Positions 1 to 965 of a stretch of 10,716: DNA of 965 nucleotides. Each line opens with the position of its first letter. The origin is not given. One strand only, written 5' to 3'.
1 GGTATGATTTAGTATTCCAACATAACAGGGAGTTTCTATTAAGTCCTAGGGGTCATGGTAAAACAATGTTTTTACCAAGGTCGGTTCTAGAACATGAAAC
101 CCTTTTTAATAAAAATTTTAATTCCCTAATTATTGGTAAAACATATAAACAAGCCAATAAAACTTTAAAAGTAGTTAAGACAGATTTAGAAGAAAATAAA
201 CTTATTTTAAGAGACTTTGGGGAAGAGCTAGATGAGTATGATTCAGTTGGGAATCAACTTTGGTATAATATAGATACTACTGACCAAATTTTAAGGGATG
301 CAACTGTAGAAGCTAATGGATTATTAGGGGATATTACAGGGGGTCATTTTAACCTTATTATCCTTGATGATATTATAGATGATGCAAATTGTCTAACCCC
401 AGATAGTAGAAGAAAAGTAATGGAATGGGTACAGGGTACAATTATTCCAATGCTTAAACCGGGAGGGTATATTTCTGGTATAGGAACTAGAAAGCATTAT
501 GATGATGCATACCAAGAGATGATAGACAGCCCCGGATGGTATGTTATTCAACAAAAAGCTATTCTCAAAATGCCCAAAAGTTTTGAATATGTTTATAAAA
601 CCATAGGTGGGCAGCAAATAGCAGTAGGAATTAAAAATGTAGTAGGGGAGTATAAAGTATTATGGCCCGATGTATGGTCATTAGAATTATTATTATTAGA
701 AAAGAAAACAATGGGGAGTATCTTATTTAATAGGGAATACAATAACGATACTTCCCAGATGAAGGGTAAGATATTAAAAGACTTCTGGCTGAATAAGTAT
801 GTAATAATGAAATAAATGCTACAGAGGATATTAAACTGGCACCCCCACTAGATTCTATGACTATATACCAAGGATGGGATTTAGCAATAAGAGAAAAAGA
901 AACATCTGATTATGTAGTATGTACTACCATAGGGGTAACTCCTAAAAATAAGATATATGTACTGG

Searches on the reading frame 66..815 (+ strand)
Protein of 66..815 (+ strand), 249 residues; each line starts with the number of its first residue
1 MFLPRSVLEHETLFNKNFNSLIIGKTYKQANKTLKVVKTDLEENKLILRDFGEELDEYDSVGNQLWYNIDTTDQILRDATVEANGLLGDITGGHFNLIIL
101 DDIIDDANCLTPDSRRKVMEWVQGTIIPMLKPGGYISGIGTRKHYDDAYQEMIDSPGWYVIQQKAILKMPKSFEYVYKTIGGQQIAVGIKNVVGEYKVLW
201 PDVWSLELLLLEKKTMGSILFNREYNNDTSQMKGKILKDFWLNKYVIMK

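Call 4: search_protein_families(library=pfam, proteins=[window:66-815:+], max_evalue=0.1)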
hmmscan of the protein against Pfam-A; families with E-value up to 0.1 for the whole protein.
window:66-815:+ (249 aa): 0 families

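Call 5: search_protein_families(library=phrogs, proteins=[window:66-815:+], max_evalue=0.1)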
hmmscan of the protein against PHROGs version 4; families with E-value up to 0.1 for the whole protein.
window:66-815:+ (249 aa): 5 families
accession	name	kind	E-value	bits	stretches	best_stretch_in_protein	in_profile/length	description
phrog_38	-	head and packaging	9.7e-40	137.9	1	14-246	333-537/760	terminase large subunit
phrog_4758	-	head and packaging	3.6e-07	30.8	1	77-148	140-213/243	terminase large subunit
phrog_28155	-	head and packaging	0.0026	18.6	1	79-134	140-195/260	terminase large subunit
phrog_5573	-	head and packaging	0.0048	17.3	1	177-246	5-74/250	terminase large subunit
phrog_14112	-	unknown function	0.0077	16.7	1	18-119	134-236/247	-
